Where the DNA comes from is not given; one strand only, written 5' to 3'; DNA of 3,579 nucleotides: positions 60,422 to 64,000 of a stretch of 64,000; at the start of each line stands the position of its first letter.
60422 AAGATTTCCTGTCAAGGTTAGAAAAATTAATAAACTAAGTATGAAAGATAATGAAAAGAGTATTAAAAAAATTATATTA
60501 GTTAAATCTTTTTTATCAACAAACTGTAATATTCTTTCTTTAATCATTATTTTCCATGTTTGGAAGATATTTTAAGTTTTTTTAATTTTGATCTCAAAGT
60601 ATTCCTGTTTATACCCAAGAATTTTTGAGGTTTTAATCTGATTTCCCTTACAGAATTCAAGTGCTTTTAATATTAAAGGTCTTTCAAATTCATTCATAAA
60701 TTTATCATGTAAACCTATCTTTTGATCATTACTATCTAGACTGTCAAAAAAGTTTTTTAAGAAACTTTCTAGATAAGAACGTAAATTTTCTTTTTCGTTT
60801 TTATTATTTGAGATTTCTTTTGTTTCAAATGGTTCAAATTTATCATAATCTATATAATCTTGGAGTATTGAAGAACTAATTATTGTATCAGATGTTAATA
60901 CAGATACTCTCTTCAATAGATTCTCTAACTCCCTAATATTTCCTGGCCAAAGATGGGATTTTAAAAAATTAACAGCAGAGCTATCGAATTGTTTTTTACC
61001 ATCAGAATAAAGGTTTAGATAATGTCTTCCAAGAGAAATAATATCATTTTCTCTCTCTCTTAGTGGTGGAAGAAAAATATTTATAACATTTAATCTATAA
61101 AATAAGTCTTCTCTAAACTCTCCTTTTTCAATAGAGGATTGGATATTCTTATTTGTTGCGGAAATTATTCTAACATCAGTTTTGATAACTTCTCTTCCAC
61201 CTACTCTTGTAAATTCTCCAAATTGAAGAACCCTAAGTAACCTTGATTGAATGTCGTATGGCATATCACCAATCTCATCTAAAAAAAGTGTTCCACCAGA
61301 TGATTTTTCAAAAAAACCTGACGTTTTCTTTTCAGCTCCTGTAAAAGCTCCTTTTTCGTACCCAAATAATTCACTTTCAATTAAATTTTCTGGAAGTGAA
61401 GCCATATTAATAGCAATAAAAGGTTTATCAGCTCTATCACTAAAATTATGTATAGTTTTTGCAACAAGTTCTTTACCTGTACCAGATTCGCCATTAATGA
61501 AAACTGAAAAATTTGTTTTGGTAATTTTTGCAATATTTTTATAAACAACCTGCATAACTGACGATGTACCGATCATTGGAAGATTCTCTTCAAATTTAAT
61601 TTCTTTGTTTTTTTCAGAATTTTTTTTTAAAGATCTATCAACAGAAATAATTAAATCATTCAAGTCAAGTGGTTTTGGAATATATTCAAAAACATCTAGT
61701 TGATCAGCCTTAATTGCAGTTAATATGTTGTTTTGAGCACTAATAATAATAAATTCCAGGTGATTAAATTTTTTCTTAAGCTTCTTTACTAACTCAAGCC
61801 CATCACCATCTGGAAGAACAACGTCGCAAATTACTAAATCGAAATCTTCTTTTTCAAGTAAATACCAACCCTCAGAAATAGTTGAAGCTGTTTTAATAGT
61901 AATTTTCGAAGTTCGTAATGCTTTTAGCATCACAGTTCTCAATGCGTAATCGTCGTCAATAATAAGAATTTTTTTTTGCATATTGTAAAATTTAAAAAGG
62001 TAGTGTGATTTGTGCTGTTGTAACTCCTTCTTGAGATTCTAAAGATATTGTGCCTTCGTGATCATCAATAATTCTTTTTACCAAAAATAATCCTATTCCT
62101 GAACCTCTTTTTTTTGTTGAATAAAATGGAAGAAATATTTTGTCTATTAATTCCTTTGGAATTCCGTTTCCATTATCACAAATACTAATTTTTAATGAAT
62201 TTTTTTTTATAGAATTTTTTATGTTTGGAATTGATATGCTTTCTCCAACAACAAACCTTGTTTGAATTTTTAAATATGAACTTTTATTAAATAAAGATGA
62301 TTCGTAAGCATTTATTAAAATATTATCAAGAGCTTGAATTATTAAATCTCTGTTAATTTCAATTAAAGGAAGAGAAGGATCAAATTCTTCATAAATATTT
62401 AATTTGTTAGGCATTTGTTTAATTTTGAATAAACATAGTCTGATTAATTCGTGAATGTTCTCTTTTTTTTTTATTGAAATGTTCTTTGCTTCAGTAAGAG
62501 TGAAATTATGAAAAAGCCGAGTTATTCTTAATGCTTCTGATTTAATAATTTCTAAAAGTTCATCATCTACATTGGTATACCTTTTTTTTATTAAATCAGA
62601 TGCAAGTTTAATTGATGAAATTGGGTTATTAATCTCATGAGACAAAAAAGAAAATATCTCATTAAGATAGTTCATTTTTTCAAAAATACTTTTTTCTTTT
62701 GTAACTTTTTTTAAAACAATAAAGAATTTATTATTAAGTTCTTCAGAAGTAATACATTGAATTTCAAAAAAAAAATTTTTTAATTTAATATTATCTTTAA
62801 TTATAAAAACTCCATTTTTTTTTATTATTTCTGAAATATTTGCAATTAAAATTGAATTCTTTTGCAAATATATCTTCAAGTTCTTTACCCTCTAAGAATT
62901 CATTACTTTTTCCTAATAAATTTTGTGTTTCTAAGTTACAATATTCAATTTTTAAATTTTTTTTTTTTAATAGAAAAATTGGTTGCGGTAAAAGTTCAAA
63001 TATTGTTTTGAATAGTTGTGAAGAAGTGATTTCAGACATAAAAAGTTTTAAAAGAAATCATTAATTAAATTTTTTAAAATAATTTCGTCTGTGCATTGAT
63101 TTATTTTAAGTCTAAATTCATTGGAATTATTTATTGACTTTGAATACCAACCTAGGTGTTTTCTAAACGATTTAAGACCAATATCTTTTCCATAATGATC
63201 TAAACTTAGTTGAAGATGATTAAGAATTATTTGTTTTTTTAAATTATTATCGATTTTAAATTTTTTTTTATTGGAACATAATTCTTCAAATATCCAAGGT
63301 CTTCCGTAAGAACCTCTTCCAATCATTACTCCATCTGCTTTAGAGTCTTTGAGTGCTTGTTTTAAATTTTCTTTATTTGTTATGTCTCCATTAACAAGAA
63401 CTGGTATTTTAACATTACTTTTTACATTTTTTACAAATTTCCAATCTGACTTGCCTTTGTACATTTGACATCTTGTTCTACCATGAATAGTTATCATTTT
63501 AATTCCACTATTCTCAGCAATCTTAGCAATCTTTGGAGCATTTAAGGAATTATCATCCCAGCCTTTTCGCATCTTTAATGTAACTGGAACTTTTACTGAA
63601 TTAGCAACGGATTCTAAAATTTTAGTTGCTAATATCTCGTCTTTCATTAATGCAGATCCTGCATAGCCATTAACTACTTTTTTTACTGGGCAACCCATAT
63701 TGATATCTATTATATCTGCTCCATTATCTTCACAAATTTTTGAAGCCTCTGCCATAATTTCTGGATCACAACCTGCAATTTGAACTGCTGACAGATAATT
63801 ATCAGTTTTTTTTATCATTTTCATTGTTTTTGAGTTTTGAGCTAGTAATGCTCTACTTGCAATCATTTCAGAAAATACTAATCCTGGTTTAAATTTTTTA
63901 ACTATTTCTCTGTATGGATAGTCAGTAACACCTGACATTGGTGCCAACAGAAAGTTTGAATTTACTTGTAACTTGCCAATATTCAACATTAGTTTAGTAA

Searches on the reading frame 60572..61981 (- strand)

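Call 68: search_protein_families(library=pfam, proteins=[window:60572-61981:-], max_evalue=0.01)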
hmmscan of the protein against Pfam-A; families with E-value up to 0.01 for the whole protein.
window:60572-61981:- (469 aa): 8 families
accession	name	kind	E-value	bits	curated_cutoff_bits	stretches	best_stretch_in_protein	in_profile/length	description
PF00158.32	Sigma54_activat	-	5.4e-71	238.1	20.2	1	136-302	1-167/168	Sigma-54 interaction domain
PF14532.12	Sigma54_activ_2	-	1.6e-24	87.2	25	1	137-307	1-138/138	Sigma-54 interaction domain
PF00072.30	Response_reg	-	2.2e-23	83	30.2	1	5-113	1-109/111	Response regulator receiver domain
PF25601.1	AAA_lid_14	-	2.4e-16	59.7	27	1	308-381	1-78/87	AAA+ ATPase lid domain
PF07724.20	AAA_2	-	1.9e-09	38.2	27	1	158-287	4-134/166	AAA domain (Cdc48 subfamily)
PF07728.20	AAA_5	-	1.6e-06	28.6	22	1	160-279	2-124/139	AAA domain (dynein-related subfamily)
PF02954.25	HTH_8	-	7.5e-05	22.8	22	1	430-456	3-29/42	Bacterial regulatory protein, Fis family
PF00004.35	AAA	-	0.0036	18.2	21.2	0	162-278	3-110/131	ATPase family associated with various cellular activities (AAA)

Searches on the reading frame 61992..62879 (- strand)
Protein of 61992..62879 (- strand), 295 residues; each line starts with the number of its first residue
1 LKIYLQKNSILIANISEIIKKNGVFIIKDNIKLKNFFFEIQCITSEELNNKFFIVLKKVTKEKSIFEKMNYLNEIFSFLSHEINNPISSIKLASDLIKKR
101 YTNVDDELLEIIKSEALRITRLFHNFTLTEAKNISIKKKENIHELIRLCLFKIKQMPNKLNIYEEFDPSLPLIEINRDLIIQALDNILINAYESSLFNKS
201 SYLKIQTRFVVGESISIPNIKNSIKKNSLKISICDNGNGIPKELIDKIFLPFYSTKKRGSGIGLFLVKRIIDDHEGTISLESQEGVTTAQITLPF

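Call 68: search_protein_families(library=pfam, proteins=[window:61992-62879:-], max_evalue=0.01)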
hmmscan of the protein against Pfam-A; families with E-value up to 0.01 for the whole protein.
window:61992-62879:- (295 aa): 4 families
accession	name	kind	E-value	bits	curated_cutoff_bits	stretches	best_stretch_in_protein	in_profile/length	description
PF02518.31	HATPase_c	-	1.5e-17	64.5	26.4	1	177-294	3-108/111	Histidine kinase-, DNA gyrase B-, and HSP90-like ATPase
PF00512.31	HisKA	-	5.4e-10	39.6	26.9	1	73-126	3-57/66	His Kinase A (phospho-acceptor) domain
PF14501.12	HATPase_c_5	-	1.7e-06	28.3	22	1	180-294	6-102/102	GHKL domain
PF13581.12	HATPase_c_2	-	0.0034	17.8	27.4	1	220-275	58-113/127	Histidine kinase-like ATPase domain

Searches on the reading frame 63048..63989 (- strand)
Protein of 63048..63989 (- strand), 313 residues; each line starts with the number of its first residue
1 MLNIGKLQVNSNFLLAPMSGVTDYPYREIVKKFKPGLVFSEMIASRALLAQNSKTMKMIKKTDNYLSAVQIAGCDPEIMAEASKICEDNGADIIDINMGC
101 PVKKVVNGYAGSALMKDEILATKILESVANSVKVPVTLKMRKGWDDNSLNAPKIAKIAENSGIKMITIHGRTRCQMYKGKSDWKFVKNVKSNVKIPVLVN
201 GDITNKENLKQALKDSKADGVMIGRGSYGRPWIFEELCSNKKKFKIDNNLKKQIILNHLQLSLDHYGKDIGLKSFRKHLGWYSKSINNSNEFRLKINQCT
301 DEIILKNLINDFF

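Call 68: search_protein_families(library=pfam, proteins=[window:63048-63989:-], max_evalue=0.01)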
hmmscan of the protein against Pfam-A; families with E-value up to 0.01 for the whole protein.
window:63048-63989:- (313 aa): 3 families
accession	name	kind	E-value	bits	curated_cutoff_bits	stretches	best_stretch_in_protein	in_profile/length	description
PF01207.24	Dus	-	1.5e-92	310.5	20.4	1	14-303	1-296/311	Dihydrouridine synthase (Dus)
PF01791.15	DeoC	-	4.1e-05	23.8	23.8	1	69-228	143-227/229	DeoC/LacD family aldolase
PF00977.27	His_biosynth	-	0.00033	20.6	23.6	1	111-226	102-221/228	Histidine biosynthesis protein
